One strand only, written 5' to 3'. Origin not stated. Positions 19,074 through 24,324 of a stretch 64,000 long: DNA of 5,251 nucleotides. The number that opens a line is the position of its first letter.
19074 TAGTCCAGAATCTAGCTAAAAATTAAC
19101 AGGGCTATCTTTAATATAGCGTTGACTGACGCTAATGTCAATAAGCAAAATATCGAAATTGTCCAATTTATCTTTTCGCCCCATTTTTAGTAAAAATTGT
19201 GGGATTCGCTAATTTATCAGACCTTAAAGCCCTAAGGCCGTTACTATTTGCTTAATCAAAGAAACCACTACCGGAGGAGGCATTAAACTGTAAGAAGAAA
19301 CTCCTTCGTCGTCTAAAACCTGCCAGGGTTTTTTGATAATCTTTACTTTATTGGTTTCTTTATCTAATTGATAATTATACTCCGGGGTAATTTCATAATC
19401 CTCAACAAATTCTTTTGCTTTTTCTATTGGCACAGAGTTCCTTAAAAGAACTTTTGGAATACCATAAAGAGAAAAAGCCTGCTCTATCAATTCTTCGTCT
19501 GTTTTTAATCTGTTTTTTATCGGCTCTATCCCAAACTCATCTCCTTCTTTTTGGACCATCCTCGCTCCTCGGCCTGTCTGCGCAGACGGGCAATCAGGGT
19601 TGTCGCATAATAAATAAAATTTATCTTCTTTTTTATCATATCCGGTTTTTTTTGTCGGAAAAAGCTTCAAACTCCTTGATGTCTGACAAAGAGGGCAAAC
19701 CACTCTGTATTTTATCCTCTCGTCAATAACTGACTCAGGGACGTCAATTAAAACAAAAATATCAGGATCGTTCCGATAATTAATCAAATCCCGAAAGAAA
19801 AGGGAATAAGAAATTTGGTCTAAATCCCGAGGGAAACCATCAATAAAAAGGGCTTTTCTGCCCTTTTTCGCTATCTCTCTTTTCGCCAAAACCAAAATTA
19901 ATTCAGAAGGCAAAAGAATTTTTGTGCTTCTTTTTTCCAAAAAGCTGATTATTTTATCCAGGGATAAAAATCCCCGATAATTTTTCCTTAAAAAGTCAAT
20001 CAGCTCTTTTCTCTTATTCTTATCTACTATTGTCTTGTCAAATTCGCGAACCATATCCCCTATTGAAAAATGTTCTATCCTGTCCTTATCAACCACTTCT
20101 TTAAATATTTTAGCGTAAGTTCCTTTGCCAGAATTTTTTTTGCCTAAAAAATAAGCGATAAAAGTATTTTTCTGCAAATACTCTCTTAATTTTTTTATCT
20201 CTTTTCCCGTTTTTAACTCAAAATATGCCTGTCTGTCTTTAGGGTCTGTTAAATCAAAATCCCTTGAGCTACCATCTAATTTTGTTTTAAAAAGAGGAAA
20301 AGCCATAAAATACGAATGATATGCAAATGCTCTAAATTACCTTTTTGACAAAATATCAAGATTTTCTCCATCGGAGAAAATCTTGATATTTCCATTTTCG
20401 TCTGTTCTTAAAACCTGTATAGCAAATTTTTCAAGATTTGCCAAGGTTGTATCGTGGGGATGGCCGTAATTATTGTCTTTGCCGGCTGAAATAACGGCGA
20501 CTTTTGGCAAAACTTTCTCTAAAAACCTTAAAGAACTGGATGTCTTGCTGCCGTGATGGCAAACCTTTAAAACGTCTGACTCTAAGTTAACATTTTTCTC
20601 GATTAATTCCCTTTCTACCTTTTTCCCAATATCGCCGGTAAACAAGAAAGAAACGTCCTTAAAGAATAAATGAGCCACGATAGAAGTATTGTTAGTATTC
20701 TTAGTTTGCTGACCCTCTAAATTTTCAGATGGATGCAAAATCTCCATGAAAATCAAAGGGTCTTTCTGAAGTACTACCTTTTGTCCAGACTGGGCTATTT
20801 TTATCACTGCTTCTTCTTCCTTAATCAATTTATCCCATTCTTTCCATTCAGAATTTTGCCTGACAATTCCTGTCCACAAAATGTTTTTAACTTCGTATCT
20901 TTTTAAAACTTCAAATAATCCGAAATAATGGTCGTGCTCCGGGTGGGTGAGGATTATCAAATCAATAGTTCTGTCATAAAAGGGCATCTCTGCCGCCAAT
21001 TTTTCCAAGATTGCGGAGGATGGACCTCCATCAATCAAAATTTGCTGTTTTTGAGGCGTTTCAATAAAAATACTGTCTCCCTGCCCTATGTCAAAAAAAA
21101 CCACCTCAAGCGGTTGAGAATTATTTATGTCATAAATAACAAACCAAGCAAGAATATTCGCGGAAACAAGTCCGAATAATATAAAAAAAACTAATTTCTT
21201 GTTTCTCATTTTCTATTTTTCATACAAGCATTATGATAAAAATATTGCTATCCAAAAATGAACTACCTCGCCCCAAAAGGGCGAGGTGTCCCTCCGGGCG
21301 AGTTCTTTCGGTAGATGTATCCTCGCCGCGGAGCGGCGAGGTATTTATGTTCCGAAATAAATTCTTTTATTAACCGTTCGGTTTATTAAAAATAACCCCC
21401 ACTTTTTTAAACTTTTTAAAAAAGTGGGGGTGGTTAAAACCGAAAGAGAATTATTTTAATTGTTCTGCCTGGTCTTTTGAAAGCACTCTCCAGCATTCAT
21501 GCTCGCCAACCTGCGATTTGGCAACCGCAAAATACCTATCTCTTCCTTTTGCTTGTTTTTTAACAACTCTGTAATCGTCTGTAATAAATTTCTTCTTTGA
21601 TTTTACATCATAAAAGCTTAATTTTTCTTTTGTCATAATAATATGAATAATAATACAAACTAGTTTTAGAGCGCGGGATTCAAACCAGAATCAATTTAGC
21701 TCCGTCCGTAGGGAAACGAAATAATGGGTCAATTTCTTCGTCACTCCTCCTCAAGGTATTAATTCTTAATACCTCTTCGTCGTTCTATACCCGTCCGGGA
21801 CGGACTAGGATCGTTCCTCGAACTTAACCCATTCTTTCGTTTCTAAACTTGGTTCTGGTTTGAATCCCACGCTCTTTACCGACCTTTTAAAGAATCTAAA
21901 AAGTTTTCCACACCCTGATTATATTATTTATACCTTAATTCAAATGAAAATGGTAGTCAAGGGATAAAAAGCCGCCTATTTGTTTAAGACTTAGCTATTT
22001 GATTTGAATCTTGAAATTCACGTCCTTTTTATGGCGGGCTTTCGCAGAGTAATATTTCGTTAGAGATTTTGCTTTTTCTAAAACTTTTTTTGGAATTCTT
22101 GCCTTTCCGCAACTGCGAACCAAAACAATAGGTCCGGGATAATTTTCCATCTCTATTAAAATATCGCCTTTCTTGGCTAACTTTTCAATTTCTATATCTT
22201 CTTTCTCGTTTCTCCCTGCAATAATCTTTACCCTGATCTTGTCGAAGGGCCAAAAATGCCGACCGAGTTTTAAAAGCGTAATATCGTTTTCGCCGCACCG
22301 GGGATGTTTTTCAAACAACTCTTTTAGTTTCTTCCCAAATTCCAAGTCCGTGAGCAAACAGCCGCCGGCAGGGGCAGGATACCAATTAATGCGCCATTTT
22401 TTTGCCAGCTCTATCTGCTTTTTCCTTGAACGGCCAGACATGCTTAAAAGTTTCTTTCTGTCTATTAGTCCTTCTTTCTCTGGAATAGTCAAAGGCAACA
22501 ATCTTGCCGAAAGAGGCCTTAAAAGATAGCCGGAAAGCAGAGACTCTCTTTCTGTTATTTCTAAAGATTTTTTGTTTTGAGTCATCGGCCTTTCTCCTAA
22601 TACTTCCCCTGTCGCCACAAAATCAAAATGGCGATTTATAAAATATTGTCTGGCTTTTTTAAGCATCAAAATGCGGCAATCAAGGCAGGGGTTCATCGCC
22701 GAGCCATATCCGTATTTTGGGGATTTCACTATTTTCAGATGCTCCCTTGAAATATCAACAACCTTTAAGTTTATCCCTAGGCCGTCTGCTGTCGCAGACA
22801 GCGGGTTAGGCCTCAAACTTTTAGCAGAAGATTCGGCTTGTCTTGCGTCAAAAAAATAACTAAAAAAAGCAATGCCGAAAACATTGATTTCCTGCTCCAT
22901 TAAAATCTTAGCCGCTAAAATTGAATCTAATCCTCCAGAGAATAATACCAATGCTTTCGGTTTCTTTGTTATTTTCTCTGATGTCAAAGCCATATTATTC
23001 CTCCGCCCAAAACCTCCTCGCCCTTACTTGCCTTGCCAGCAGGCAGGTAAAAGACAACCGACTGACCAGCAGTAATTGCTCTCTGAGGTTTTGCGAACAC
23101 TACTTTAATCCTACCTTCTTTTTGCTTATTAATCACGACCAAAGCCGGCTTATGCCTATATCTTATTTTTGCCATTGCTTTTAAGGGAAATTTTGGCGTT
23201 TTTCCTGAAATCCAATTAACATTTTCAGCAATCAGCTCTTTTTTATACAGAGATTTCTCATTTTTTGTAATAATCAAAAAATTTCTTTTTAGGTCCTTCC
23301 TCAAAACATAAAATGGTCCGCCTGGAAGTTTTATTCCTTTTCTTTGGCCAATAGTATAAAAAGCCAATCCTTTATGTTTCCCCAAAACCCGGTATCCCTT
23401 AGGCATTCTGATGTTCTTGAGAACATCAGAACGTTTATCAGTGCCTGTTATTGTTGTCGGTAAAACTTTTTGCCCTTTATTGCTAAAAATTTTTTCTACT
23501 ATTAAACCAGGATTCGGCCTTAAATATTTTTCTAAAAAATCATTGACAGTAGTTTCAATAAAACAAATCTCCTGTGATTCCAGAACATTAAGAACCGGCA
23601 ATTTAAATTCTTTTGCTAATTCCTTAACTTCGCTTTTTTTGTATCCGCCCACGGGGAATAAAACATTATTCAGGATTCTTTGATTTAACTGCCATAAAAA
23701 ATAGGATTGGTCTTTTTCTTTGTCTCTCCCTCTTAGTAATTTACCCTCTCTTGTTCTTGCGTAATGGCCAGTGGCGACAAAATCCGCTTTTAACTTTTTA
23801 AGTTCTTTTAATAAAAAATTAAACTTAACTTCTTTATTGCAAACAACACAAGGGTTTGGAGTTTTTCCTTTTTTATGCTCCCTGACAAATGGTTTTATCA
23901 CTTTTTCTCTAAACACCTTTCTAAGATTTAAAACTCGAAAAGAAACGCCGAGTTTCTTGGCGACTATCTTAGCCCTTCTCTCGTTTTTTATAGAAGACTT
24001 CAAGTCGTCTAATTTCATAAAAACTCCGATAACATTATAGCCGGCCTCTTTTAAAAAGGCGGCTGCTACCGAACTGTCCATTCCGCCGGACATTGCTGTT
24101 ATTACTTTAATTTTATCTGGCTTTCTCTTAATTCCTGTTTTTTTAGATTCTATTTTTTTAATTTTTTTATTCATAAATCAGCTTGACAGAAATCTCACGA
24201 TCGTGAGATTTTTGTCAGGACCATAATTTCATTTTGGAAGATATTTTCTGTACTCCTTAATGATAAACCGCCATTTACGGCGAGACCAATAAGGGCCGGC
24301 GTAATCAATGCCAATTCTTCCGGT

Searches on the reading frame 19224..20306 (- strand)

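Call 24: search_protein_families(library=pfam, proteins=[window:19224-20306:-], max_evalue=0.01)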
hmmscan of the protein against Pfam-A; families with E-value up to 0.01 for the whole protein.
window:19224-20306:- (360 aa): 3 families
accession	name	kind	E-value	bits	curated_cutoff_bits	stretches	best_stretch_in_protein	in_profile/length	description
PF00406.28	ADK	-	2.9e-11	44.2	26.8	1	131-274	54-139/151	Adenylate kinase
PF13207.12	AAA_17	-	1.2e-08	35.7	27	1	133-198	53-119/136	AAA domain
PF01637.24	ATPase_2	-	0.00023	21.5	33.2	1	35-159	6-120/225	ATPase domain predominantly from Archaea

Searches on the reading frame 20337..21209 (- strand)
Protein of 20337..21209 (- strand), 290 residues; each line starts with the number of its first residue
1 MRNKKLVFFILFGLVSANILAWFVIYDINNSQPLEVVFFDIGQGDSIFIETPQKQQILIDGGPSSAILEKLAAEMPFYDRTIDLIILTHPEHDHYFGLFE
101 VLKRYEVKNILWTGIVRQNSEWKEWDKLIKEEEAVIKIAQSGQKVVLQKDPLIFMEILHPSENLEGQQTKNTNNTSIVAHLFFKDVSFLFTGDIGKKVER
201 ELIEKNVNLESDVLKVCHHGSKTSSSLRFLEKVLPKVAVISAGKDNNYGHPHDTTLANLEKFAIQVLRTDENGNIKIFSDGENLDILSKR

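Call 24: search_protein_families(library=pfam, proteins=[window:20337-21209:-], max_evalue=0.01)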
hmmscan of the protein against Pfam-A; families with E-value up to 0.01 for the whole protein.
window:20337-21209:- (290 aa): 2 families
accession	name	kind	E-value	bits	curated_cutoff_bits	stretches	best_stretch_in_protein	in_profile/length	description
PF00753.33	Lactamase_B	-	1.1e-16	61.8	22.7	1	42-243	4-195/196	Metallo-beta-lactamase superfamily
PF12706.13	Lactamase_B_2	-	4.5e-06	26.9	27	1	56-196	2-145/200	Beta-lactamase superfamily domain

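Call 61: find_encoding_contigs(protein=window:20337-21209:-, flank=2500, max_places=10)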
Protein window:20337-21209:- (290 aa): 7 contigs read that carry it; 6 places shown.
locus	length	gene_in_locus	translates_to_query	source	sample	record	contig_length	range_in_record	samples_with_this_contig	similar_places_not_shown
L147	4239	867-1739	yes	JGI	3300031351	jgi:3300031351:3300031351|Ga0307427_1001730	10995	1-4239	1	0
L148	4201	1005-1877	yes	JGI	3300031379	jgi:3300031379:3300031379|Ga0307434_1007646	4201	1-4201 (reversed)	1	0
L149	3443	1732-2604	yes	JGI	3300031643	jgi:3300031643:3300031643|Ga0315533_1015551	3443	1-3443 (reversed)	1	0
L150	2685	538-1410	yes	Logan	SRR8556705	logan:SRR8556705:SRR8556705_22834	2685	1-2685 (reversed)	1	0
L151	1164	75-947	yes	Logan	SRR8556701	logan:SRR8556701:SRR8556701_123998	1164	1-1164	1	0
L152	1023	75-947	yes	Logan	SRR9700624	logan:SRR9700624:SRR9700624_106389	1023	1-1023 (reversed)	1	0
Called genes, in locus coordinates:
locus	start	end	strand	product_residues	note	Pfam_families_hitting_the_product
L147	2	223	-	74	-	?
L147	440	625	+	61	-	-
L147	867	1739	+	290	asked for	PF00753:Lactamase_B, PF12706:Lactamase_B_2 (weak)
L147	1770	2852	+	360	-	PF13207:AAA_17 (weak), PF00406:ADK (weak)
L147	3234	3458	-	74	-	-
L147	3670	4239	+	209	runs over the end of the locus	PF02163:Peptidase_M50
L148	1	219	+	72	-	?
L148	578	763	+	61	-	-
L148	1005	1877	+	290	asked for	PF00753:Lactamase_B, PF12706:Lactamase_B_2 (weak)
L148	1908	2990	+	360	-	PF13207:AAA_17 (weak), PF00406:ADK (weak)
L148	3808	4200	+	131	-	?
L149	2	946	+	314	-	?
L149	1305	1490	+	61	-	-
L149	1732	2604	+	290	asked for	PF00753:Lactamase_B, PF12706:Lactamase_B_2 (weak)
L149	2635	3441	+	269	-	?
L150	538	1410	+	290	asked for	PF00753:Lactamase_B, PF12706:Lactamase_B_2 (weak)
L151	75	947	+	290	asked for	PF00753:Lactamase_B, PF12706:Lactamase_B_2 (weak)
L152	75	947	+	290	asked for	PF00753:Lactamase_B, PF12706:Lactamase_B_2 (weak)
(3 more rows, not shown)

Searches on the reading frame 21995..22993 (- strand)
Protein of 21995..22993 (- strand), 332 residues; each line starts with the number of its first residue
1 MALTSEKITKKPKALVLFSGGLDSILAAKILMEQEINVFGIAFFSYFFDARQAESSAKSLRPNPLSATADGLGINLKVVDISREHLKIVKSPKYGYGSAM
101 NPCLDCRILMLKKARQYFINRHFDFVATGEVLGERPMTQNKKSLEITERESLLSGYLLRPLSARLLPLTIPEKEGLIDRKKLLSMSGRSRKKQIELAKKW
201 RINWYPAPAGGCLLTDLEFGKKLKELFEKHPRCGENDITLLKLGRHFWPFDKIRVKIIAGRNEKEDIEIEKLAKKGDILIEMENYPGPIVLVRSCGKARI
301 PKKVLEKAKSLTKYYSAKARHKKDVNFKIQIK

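Call 24: search_protein_families(library=pfam, proteins=[window:21995-22993:-], max_evalue=0.01)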
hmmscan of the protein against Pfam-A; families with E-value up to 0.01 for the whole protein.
window:21995-22993:- (332 aa): 5 families
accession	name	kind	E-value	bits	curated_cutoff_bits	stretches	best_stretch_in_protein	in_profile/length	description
PF18297.6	NFACT-R_2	-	3e-10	40.6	26.9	1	244-330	1-80/104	NFACT protein RNA binding domain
PF03054.22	tRNA_Me_trans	-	3.7e-09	37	20.6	1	14-162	3-158/202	tRNA methyl transferase HUP domain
PF02568.20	ThiI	-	1.4e-07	31.8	20.5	1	13-161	5-144/197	Thiamine biosynthesis protein (ThiI)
PF05670.18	NFACT-R_1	-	0.00024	22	29.8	1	250-322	6-79/112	NFACT protein RNA binding domain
PF24167.1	DUF7411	-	0.0038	17.2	28.7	1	13-60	2-49/194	Family of unknown function (DUF7411)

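Call 29: find_encoding_contigs(protein=window:21995-22993:-, flank=3000, max_places=10)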
Protein window:21995-22993:- (332 aa): no gene with exactly this product is on record in the collection.

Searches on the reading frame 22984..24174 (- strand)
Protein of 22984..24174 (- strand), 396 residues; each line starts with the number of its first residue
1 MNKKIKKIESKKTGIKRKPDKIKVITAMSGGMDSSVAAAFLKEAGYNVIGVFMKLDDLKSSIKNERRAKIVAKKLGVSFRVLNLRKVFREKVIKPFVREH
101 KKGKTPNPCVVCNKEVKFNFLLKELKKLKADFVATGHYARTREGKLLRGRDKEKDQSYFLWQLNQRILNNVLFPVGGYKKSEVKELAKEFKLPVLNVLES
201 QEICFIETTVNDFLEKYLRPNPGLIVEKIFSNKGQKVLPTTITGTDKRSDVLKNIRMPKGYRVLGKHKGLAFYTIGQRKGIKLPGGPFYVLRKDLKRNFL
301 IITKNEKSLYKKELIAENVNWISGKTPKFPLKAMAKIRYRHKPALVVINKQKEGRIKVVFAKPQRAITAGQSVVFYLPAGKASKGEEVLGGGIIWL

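Call 13: find_encoding_contigs(protein=window:22984-24174:-, flank=1000, max_places=4)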
Protein window:22984-24174:- (396 aa): 3 contigs read that carry it; 2 places shown.
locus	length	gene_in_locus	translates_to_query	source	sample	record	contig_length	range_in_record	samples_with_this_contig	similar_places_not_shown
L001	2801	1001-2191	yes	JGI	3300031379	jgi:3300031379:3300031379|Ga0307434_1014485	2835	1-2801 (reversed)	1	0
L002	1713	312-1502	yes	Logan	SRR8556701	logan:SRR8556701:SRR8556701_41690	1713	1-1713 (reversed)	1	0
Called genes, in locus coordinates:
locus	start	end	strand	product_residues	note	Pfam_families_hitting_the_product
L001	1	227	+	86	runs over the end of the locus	?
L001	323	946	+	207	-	PF02245:Pur_DNA_glyco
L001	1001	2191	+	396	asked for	PF02540:NAD_synthase (weak), PF00764:Arginosuc_synth (weak), PF03054:tRNA_Me_trans, PF20259:tRNA_Me_trans_M, PF20258:tRNA_Me_trans_C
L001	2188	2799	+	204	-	?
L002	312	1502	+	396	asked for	PF02540:NAD_synthase (weak), PF00764:Arginosuc_synth (weak), PF03054:tRNA_Me_trans, PF20259:tRNA_Me_trans_M, PF20258:tRNA_Me_trans_C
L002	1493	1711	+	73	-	?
